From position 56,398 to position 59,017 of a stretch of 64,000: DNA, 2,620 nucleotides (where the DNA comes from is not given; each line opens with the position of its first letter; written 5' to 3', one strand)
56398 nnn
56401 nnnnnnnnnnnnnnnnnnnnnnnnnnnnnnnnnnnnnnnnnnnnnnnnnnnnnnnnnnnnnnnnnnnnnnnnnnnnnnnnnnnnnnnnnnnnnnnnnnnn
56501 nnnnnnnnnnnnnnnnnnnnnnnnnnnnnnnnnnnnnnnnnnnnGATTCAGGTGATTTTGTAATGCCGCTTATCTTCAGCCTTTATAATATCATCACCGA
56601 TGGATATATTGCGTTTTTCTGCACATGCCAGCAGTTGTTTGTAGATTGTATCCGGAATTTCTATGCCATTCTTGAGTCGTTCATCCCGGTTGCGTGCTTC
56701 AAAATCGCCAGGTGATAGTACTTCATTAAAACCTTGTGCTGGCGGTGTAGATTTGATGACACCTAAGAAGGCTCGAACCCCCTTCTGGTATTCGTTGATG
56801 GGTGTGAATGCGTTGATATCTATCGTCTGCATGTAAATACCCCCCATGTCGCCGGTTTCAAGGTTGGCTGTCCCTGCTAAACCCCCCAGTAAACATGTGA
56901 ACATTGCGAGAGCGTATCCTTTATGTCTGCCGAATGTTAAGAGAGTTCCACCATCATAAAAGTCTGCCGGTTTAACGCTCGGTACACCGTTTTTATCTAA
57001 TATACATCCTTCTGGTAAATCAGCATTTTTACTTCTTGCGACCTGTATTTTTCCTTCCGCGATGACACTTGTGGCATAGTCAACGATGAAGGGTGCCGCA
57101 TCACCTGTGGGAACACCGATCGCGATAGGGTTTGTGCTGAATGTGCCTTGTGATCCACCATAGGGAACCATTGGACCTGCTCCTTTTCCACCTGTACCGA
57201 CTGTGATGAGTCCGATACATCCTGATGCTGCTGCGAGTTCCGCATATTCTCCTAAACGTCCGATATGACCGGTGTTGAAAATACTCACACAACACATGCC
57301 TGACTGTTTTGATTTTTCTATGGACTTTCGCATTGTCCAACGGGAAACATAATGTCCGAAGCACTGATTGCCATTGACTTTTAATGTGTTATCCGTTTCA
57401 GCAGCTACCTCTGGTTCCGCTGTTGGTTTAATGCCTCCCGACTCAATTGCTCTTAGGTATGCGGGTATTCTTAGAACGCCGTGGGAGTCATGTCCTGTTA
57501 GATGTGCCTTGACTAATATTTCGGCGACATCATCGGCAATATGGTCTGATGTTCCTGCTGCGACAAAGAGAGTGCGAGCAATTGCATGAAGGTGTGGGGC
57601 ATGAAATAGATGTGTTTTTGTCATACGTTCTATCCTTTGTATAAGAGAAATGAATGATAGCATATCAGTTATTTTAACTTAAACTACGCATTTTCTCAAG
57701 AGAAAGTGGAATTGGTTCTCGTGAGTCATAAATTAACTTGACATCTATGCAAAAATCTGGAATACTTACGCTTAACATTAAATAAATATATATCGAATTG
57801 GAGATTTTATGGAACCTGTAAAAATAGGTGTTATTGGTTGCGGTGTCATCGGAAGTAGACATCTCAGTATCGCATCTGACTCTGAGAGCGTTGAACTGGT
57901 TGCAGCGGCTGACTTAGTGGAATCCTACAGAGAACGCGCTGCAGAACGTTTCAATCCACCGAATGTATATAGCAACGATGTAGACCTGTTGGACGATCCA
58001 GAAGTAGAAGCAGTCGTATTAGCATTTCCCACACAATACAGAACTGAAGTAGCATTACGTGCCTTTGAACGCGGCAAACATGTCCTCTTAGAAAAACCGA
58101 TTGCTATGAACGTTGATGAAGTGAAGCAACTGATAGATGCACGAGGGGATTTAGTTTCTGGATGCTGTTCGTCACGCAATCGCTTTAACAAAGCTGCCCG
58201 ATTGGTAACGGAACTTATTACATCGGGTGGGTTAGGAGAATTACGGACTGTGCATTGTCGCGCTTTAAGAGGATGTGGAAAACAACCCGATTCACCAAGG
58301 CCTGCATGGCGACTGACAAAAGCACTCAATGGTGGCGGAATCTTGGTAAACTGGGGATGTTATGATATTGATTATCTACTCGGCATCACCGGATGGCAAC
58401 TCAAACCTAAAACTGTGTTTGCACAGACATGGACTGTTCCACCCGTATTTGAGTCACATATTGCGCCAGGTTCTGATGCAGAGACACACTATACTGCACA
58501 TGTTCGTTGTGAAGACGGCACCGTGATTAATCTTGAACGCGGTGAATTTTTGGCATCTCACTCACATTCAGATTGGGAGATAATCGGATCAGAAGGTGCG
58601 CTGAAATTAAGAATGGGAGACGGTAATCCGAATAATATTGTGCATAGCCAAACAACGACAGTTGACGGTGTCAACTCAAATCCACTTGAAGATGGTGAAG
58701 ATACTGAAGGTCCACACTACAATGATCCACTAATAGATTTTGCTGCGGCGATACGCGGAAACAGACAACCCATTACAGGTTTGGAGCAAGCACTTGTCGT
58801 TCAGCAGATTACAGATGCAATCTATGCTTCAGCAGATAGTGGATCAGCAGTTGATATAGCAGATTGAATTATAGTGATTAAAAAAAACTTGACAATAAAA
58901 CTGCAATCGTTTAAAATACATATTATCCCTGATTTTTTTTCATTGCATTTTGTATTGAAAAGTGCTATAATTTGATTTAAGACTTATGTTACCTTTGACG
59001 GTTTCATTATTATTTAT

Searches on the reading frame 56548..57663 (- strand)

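Call 63: search_protein_families(library=pfam, proteins=[window:56548-57663:-], max_evalue=0.001)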
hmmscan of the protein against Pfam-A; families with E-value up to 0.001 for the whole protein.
window:56548-57663:- (371 aa): 1 family
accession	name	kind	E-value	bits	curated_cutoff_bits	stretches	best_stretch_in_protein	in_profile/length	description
PF02615.19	Ldh_2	-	1.6e-94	317.2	38.8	1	23-344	4-332/333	Malate/L-lactate dehydrogenase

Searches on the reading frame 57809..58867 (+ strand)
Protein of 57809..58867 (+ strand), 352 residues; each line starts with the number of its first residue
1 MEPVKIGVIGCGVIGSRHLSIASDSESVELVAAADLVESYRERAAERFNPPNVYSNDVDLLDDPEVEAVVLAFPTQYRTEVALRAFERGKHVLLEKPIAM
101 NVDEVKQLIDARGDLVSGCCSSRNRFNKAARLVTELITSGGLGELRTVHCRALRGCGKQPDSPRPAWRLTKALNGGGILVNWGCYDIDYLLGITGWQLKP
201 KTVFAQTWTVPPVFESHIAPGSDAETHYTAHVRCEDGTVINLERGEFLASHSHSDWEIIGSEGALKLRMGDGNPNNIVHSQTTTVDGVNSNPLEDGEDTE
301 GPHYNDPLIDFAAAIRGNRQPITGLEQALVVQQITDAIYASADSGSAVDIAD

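Call 63: search_protein_families(library=pfam, proteins=[window:57809-58867:+], max_evalue=0.001)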
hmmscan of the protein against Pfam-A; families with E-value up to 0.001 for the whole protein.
window:57809-58867:+ (352 aa): 4 families
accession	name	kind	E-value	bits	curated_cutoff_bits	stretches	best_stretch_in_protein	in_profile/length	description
PF01408.29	GFO_IDH_MocA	-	1.1e-22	81.4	24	1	4-111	1-108/120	Oxidoreductase family, NAD-binding Rossmann fold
PF22725.1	GFO_IDH_MocA_C3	-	5.6e-19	68.8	27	1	132-265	3-123/124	GFO/IDH/MocA C-terminal domain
PF02894.22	GFO_IDH_MocA_C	-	6.4e-17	62.5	22.9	1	135-349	2-217/218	Oxidoreductase family, C-terminal alpha/beta domain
PF03447.22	NAD_binding_3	-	0.00012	23.2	24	1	10-104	1-98/116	Homoserine dehydrogenase, NAD binding domain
